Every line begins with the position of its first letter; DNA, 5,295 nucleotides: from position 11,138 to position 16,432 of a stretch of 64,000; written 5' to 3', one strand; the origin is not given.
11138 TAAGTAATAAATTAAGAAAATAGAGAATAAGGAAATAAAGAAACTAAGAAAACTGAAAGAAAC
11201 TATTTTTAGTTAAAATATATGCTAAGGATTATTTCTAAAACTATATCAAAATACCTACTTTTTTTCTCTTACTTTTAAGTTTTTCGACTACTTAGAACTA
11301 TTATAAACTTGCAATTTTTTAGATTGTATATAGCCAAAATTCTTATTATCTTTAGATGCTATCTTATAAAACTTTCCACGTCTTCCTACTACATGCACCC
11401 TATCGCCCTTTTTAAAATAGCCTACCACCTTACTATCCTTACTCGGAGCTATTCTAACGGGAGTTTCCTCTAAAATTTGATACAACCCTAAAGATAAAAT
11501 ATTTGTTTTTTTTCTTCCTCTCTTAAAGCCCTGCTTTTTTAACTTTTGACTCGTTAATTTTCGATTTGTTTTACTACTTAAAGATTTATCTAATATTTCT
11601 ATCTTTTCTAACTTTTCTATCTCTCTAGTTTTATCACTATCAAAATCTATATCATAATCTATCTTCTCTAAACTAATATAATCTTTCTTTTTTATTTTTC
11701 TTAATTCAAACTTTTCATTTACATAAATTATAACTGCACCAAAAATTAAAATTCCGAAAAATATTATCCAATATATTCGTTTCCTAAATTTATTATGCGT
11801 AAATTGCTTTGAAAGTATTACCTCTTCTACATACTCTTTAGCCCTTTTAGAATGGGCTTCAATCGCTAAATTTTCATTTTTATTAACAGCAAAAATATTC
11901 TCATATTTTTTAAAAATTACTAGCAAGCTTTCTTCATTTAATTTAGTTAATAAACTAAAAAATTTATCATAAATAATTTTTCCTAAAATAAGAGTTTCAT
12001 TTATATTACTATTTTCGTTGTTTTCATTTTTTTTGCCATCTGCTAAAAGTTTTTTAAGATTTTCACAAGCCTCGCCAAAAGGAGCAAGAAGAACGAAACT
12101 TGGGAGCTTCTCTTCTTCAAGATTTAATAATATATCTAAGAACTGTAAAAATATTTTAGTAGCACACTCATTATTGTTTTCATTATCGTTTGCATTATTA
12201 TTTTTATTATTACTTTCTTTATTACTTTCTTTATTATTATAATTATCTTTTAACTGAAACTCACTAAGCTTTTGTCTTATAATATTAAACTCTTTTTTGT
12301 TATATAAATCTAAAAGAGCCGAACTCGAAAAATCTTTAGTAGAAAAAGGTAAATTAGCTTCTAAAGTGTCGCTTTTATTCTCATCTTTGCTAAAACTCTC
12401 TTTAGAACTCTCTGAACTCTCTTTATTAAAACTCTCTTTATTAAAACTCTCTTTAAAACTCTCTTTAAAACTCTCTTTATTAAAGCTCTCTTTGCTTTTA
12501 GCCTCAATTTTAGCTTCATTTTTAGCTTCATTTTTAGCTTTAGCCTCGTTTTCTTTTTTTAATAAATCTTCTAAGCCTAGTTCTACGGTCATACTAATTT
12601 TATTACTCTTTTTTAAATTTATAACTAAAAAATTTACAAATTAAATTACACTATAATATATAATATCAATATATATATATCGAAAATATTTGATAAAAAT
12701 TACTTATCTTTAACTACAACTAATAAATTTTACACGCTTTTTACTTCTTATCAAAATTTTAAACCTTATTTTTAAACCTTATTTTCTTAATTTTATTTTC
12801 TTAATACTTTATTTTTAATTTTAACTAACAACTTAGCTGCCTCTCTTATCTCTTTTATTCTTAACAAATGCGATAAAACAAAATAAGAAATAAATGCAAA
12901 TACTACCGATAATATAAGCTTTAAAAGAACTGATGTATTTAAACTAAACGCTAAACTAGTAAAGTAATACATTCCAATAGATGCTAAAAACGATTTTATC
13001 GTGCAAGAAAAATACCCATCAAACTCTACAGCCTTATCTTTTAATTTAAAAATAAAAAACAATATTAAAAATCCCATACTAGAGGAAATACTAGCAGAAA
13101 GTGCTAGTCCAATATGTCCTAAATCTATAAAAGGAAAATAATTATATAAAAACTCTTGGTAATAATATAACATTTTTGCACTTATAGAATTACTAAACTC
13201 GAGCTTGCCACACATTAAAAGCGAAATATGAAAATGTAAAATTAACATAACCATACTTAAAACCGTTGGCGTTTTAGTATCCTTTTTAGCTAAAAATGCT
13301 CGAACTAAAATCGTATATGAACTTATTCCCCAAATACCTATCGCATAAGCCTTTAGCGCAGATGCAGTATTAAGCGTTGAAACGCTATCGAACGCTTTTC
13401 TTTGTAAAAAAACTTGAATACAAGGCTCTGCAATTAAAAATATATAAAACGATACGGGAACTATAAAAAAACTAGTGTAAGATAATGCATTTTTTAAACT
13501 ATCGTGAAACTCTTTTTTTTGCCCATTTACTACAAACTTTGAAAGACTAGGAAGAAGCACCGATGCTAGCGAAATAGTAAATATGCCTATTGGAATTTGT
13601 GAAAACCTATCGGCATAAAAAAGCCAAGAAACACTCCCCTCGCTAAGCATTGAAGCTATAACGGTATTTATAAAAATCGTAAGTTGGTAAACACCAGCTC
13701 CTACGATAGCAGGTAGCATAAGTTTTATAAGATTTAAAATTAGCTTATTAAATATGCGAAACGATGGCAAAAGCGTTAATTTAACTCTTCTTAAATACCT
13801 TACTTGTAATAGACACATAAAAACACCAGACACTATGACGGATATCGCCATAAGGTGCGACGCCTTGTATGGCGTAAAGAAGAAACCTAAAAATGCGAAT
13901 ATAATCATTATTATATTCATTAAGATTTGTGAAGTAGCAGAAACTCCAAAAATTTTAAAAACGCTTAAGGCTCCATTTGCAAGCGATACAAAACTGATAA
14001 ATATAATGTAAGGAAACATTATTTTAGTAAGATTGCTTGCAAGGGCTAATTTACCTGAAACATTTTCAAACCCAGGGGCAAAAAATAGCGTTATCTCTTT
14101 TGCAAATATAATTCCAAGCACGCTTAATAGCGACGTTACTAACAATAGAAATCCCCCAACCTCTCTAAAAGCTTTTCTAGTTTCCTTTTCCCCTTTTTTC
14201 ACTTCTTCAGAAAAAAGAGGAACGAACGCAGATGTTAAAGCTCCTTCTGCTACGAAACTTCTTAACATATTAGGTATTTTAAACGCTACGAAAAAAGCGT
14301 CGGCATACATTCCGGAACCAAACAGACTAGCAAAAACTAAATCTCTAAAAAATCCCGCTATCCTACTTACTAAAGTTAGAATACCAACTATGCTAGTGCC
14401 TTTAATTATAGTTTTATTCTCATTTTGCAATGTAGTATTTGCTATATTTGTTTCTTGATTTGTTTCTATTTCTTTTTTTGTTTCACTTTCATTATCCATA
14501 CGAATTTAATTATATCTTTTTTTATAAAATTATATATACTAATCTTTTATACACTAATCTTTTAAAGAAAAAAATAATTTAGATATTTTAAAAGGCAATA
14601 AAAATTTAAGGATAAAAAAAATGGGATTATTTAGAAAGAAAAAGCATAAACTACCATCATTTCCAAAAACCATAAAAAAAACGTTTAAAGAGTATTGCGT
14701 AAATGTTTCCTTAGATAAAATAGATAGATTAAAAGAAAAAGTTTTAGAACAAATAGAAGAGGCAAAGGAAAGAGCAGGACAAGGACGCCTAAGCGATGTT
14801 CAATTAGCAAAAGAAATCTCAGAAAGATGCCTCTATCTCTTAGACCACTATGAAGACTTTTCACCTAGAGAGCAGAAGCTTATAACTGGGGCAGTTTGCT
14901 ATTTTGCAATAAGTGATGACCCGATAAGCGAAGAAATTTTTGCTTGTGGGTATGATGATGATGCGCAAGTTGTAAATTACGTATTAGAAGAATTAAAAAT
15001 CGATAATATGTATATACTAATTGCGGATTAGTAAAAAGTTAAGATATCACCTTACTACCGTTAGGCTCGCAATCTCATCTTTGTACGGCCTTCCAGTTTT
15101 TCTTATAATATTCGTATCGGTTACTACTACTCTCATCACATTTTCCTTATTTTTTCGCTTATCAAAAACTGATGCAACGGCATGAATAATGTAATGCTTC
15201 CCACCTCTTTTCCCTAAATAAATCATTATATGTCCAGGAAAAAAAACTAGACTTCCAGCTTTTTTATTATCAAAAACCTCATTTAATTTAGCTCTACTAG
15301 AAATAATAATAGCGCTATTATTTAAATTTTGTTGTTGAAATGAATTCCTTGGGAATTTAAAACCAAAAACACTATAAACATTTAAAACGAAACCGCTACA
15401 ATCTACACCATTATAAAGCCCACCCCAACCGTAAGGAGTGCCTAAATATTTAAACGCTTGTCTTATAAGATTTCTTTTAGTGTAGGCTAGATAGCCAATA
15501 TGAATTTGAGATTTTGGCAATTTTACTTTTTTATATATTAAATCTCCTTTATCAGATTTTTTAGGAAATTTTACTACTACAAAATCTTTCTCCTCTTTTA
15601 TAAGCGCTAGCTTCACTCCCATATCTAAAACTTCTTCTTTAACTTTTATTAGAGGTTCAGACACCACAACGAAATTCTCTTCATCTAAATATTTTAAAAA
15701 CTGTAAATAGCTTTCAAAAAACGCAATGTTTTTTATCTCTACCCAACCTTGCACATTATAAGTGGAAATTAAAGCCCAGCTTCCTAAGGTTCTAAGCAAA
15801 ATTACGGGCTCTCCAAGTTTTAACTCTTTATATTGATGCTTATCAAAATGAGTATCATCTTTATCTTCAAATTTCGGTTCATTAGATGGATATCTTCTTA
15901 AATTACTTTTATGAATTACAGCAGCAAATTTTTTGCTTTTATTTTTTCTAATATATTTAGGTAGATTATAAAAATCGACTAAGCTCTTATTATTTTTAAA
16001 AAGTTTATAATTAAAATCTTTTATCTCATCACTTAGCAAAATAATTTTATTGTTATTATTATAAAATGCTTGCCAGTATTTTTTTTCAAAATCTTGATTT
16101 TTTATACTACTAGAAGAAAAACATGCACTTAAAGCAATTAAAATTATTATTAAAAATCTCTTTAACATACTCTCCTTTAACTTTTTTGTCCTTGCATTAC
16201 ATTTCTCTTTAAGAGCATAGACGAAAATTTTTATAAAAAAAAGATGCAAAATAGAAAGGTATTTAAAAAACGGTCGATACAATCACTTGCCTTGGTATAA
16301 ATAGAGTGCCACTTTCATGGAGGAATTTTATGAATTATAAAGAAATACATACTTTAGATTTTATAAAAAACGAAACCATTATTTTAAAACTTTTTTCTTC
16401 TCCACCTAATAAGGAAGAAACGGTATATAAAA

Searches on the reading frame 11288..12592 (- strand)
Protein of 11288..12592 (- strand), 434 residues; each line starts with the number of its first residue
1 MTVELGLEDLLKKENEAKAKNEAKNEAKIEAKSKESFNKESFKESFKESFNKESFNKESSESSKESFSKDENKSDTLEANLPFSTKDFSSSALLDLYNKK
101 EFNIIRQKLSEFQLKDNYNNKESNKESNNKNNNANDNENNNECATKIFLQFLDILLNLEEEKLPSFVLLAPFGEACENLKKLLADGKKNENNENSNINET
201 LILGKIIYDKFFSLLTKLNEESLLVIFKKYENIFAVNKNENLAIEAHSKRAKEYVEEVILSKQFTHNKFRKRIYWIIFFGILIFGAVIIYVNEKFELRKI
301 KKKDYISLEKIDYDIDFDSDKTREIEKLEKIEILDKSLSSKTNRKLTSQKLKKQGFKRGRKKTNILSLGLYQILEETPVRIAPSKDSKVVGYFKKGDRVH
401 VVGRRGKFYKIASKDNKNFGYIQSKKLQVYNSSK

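Call 12: search_protein_families(library=pfam, proteins=[window:11288-12592:-], max_evalue=0.0001)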
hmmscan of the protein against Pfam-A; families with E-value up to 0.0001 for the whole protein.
window:11288-12592:- (434 aa): 1 family
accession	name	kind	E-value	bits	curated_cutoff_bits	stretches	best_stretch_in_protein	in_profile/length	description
PF08239.17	SH3_3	-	5.7e-10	39.7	27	1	378-425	4-51/54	Bacterial SH3 domain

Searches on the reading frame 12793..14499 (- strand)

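Call 12: search_protein_families(library=pfam, proteins=[window:12793-14499:-], max_evalue=0.0001)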
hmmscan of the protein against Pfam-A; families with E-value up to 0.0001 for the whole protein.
window:12793-14499:- (568 aa): 3 families
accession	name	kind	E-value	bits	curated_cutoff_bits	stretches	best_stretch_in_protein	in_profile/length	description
PF03023.19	MurJ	-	7.5e-98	328.5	27.4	1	56-527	1-438/451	Lipid II flippase MurJ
PF13440.11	Polysacc_synt_3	-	5.1e-08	32.9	23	1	182-368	113-287/293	Polysaccharide biosynthesis protein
PF01554.23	MatE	-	4.6e-06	26.9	24.9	0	263-425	1-158/161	MatE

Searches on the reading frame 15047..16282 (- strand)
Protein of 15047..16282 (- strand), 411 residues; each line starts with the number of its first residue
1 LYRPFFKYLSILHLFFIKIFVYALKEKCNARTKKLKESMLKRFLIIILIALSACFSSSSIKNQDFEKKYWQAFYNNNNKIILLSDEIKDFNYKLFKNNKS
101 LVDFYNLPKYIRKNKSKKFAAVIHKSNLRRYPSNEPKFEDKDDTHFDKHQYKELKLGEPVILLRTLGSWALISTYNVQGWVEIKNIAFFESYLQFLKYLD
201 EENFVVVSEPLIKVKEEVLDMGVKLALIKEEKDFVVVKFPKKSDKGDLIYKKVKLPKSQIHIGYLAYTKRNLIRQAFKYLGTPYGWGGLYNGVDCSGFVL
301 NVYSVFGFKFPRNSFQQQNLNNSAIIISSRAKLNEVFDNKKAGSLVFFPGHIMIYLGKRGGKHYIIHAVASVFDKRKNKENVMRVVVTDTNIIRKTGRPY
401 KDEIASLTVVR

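Call 12: search_protein_families(library=pfam, proteins=[window:15047-16282:-], max_evalue=0.0001)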
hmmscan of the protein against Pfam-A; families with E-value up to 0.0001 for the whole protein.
window:15047-16282:- (411 aa): 2 families
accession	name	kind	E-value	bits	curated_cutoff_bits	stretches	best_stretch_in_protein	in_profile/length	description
PF00877.26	NLPC_P60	-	6e-14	52.3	23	1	281-368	1-80/105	NlpC/P60 family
PF12913.13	SH3_6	-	5.8e-07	29.4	27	1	138-182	3-53/53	SH3 domain (SH3b1 type)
